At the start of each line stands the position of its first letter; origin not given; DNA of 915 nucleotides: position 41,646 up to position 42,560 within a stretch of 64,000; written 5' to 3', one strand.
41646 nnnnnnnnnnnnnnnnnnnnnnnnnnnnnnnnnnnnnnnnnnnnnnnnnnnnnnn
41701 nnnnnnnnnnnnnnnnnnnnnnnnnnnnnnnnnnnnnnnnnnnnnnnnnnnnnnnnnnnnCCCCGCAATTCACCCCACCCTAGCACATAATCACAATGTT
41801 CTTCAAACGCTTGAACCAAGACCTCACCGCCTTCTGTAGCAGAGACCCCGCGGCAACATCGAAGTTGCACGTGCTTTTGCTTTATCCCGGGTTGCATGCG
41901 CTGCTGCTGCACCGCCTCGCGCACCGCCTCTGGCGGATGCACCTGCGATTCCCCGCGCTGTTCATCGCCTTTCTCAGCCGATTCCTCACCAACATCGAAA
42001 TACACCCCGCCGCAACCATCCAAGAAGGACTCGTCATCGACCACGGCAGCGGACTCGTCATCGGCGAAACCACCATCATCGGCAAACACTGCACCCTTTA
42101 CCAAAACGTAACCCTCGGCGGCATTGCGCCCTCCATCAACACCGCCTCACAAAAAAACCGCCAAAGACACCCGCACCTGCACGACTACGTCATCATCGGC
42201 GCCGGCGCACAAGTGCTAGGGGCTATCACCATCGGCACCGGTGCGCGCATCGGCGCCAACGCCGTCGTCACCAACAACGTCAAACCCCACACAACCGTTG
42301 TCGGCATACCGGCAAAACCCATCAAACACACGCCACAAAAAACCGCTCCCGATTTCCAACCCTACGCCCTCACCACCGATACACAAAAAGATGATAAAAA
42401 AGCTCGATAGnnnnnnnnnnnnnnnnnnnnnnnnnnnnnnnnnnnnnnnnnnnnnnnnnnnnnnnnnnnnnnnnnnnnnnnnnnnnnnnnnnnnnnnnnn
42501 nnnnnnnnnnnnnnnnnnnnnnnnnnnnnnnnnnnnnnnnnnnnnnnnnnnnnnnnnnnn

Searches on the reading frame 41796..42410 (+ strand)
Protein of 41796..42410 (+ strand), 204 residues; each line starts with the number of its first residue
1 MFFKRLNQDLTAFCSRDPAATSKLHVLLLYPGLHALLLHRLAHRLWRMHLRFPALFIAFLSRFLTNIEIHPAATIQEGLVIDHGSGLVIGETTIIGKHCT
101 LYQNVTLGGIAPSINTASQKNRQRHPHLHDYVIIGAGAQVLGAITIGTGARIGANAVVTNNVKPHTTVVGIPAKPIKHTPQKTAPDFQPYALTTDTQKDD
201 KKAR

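Call 58: search_protein_families(library=pfam, proteins=[window:41796-42410:+], max_evalue=0.001)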
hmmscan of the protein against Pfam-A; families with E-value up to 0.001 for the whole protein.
window:41796-42410:+ (204 aa): 2 families
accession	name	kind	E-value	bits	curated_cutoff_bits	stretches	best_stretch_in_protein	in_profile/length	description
PF00132.30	Hexapep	-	1.1e-12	47.5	27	1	125-160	1-36/36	Bacterial transferase hexapeptide (six repeats)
PF06426.19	SATase_N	-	6.7e-05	23.6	21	1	5-36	72-103/105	Serine acetyltransferase, N-terminal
